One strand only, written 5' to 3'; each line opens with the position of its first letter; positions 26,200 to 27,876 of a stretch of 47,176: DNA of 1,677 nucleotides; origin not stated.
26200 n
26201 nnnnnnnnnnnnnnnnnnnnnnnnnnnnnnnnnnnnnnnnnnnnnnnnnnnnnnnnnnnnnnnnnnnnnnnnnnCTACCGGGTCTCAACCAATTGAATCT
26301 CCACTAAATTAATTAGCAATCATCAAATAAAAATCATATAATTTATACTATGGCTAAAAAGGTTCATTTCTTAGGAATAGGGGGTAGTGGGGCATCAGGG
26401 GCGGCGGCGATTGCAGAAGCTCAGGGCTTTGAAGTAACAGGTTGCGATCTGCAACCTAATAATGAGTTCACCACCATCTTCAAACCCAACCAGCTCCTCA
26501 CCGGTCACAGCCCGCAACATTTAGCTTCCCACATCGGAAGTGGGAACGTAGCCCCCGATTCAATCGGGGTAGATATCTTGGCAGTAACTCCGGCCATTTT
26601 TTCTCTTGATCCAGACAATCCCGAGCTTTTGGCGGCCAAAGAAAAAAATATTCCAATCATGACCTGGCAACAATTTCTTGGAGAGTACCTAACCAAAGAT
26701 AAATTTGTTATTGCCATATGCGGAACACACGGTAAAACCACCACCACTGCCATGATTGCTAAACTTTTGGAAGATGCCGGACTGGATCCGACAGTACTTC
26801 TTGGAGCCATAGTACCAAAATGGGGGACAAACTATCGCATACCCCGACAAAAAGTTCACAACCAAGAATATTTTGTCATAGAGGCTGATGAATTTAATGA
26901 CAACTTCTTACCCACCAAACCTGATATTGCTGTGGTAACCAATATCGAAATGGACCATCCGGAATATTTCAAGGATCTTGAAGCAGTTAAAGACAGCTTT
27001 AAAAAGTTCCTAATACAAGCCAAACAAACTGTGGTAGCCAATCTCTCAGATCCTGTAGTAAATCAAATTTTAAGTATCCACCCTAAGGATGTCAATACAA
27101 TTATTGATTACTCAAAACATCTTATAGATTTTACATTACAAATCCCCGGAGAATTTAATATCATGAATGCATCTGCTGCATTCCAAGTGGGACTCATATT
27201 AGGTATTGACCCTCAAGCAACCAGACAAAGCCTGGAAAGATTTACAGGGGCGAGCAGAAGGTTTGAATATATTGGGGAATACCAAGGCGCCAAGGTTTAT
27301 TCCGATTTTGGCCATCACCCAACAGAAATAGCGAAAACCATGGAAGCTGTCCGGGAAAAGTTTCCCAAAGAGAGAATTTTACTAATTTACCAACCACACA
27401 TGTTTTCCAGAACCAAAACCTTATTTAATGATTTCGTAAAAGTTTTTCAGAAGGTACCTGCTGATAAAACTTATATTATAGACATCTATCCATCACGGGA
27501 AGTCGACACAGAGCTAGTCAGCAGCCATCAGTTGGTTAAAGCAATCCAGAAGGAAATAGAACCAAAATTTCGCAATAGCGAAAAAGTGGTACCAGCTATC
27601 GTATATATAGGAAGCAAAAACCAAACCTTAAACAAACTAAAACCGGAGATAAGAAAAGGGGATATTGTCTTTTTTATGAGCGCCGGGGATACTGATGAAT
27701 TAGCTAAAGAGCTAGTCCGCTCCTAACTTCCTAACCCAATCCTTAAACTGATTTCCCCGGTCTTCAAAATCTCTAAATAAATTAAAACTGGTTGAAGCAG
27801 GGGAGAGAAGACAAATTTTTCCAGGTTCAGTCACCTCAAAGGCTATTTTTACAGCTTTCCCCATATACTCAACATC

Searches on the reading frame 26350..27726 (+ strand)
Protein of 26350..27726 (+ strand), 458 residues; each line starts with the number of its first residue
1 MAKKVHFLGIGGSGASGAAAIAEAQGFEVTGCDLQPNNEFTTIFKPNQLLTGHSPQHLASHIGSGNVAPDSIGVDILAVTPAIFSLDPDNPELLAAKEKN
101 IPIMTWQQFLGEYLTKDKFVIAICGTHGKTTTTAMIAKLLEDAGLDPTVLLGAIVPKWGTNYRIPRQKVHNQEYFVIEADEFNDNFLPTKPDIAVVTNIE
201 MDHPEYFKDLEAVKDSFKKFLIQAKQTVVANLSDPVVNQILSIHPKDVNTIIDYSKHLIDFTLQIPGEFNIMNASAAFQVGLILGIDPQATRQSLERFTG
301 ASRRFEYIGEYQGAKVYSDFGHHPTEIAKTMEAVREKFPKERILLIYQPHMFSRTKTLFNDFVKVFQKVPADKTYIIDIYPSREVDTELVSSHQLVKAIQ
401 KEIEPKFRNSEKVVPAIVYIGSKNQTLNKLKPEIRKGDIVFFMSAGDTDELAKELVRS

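Call 11: search_protein_families(library=pfam, proteins=[window:26350-27726:+])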
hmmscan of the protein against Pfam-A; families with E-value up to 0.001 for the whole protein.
window:26350-27726:+ (458 aa): 3 families
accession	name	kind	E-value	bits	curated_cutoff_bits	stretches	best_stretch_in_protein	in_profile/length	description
PF08245.18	Mur_ligase_M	-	5.5e-23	82.4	24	1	123-256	1-147/200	Mur ligase middle domain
PF02875.26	Mur_ligase_C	-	6.1e-16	59.9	28.4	1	303-446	1-127/127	Mur ligase, glutamate ligase domain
PF01225.30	Mur_ligase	-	4.5e-11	43.4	21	1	4-114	1-91/95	Mur ligase family, catalytic domain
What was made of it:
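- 26350..27726 (+): murC (UDP-N-acetylmuramate--L-alanine ligase, 458 aa) that hosts REP copy 3. Pfam Mur_ligase, Mur_ligase_M and Mur_ligase_C (call 11).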

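Call 13: search_solved_structures(query=window:26350-27723:+, show_alignments=2)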
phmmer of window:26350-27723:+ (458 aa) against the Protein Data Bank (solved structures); distinct sequences matched with E-value up to 0.001: 45.
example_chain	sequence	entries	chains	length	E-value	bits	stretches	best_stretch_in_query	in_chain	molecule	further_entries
2f00_A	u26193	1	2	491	1.7e-64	221.2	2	3-242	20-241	UDP-N-acetylmuramate--L-alanine ligase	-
1gqq_A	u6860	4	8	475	4.5e-64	219.8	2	3-247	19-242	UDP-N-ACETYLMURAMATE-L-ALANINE LIGASE | UDP-N-acetylmuramate--alanine ligase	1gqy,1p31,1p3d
9ir5_A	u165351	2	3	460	1.2e-63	218.4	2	5-221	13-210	UDP-N-acetylmuramate--L-alanine ligase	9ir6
4hv4_A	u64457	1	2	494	1.9e-63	217.7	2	3-243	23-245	UDP-N-acetylmuramate--L-alanine ligase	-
29zm_A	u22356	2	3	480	3.3e-62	213.6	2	3-242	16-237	UDP-N-acetylmuramate--L-alanine ligase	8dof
9s8i_A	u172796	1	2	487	3.5e-62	213.5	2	3-242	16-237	UDP-N-acetylmuramate--L-alanine ligase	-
6x9f_A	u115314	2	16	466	3.8e-62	213.5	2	3-242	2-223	UDP-N-acetylmuramate--L-alanine ligase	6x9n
6cau_A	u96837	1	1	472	8.1e-60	205.8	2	3-223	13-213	UDP-N-acetylmuramate--L-alanine ligase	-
7bva_A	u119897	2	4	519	1.3e-43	152.4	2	3-223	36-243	UDP-N-acetylmuramate--L-alanine ligase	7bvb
8egm_A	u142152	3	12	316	8.8e-36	126.6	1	3-242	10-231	UDP-N-acetylmuramate--L-alanine ligase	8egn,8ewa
5vvw_A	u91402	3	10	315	1e-35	126.4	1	3-242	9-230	UDP-N-acetylmuramate--L-alanine ligase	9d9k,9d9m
1j6u_A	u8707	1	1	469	3e-35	124.8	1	4-393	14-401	UDP-N-acetylmuramate-alanine ligase MurC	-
3hn7_A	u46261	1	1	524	1.5e-29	106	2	4-220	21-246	UDP-N-acetylmuramate-L-alanine ligase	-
3eag_A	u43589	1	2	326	2.2e-27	98.9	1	3-222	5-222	UDP-N-acetylmuramate:L-alanyl-gamma-D-glutamyl-meso-diaminopimelate ligase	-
3lk7_A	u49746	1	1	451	5.4e-17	64.7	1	88-346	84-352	UDP-N-acetylmuramoylalanine--D-glutamate ligase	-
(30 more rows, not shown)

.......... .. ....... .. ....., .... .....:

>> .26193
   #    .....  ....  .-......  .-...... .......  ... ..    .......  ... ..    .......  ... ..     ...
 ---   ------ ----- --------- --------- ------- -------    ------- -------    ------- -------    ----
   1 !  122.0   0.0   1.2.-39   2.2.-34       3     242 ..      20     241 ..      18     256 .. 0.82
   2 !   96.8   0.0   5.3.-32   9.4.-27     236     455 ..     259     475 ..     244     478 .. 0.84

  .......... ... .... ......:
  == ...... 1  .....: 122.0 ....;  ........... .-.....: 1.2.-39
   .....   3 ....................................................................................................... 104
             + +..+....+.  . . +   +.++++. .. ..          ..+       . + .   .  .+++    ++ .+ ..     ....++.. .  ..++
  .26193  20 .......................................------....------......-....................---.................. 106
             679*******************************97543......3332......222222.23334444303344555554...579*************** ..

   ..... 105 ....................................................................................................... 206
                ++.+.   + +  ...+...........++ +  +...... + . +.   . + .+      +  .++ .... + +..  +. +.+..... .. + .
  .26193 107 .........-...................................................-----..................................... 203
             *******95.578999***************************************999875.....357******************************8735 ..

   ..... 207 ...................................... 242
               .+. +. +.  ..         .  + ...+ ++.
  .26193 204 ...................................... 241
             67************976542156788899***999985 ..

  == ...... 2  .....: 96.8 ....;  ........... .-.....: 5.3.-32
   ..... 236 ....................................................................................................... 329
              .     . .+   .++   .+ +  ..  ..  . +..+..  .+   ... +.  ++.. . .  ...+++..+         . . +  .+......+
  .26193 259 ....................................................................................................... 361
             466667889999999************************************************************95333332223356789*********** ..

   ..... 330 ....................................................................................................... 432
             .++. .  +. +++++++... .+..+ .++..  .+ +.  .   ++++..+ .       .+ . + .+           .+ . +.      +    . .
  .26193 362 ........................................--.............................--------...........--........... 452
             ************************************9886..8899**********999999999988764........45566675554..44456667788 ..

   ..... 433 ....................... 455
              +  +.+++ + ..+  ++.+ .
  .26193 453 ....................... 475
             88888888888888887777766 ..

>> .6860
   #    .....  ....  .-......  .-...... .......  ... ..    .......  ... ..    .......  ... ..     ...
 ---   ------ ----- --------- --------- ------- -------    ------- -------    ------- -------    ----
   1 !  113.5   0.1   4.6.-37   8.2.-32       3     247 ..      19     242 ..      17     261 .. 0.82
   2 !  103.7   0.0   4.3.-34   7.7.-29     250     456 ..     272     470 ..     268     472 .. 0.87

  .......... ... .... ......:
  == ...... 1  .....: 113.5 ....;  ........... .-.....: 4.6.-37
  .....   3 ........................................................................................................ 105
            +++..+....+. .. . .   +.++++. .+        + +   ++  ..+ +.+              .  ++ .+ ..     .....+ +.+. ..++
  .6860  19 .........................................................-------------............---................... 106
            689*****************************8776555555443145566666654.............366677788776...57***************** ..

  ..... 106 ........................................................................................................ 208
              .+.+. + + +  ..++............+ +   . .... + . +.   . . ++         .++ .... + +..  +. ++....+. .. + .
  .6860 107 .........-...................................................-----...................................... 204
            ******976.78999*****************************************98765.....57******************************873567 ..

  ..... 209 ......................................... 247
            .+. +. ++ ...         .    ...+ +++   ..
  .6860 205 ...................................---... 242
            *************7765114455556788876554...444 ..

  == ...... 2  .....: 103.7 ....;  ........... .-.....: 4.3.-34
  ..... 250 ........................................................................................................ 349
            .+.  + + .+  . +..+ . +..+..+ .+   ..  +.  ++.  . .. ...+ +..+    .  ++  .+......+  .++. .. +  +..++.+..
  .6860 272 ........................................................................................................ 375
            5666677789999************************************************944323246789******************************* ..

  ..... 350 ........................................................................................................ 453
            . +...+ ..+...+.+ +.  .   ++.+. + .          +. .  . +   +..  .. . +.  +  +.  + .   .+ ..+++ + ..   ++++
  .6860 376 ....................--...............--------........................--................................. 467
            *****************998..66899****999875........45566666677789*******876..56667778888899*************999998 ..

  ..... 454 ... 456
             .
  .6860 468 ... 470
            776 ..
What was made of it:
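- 26350..27726 (+): Residues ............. are a 13-aa gap in the H. influenzae MurC alignment (1gqq); the E. coli alignment places its gaps slightly differently (call 13).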
